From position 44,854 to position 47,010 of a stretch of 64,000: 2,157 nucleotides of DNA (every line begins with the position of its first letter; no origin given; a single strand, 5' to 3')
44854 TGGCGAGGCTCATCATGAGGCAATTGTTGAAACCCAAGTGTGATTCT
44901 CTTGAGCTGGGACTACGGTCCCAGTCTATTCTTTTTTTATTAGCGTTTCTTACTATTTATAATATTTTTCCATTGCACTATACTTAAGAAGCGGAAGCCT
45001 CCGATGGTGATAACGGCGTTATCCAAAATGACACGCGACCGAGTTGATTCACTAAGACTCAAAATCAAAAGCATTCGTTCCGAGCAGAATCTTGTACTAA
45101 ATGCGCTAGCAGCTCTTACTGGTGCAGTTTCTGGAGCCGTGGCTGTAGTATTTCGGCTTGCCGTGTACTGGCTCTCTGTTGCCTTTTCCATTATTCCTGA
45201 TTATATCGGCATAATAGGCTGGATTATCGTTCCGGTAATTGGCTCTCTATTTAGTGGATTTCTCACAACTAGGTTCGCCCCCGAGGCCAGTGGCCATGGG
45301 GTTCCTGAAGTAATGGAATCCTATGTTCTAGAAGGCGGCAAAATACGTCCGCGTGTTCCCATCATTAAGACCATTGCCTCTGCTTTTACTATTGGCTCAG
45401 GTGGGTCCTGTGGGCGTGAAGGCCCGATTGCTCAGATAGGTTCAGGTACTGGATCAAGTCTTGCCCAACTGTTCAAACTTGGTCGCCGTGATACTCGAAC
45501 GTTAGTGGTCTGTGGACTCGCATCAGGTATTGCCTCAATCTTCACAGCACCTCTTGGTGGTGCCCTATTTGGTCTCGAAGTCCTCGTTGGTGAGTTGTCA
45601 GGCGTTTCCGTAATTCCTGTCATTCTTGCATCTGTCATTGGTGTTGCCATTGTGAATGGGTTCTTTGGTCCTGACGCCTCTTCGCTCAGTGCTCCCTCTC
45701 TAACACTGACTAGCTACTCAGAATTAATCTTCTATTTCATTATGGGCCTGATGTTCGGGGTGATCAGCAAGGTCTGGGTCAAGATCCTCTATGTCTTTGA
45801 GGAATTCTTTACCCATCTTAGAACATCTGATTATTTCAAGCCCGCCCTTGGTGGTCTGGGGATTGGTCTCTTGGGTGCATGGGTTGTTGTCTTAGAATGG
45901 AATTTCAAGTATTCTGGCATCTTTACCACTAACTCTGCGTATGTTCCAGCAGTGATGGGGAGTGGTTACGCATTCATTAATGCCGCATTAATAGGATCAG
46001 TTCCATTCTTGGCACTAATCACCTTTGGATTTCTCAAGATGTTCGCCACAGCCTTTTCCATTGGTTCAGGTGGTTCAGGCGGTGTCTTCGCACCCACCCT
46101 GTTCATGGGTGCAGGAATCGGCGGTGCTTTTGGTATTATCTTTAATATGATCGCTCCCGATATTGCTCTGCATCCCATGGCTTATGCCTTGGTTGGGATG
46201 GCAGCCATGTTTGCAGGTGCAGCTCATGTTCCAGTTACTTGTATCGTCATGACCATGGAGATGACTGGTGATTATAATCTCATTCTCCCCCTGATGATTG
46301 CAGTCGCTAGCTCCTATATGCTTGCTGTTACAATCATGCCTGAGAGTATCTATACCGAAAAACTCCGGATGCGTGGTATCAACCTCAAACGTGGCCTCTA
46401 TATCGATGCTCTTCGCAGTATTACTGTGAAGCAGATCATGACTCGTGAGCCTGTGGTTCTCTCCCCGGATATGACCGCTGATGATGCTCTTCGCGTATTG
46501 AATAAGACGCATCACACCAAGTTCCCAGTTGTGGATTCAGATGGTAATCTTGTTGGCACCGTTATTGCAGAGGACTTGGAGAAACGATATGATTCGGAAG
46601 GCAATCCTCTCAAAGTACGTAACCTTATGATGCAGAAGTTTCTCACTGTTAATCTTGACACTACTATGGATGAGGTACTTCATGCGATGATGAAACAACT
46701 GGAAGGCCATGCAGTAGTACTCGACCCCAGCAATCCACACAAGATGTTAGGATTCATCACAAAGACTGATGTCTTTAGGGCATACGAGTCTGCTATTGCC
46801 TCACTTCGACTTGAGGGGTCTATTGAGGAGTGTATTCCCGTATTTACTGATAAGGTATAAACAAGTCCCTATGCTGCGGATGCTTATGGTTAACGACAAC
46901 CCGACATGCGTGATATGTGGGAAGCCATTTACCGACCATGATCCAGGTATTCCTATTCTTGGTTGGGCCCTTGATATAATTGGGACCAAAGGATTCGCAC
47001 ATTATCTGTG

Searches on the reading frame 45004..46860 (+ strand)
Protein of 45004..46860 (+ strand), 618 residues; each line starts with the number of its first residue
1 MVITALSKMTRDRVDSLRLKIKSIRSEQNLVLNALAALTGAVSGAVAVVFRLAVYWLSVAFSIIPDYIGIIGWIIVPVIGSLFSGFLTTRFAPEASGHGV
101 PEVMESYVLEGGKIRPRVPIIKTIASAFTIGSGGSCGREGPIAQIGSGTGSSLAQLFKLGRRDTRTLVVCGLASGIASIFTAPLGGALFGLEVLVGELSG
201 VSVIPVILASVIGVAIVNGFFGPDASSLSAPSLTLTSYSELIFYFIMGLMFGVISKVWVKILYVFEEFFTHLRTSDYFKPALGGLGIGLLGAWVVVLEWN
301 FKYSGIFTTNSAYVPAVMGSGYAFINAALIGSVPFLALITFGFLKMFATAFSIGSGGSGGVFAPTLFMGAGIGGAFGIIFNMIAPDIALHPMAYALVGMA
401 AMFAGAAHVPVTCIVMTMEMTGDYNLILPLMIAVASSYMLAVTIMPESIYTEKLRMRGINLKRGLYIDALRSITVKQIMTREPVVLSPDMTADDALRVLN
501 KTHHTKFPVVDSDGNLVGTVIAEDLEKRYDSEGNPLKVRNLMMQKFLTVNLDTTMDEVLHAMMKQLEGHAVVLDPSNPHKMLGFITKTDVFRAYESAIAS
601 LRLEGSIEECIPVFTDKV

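Call 34: search_protein_families(library=pfam, proteins=[window:45004-46860:+], max_evalue=0.001)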
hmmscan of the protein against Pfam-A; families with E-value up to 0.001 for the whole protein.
window:45004-46860:+ (618 aa): 2 families
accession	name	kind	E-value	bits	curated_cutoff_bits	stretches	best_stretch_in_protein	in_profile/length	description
PF00654.25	Voltage_CLC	-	4.9e-93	312.5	24.8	1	80-441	1-345/346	Voltage gated chloride channel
PF00571.33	CBS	-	2.9e-22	79.2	24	2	475-525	1-51/57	CBS domain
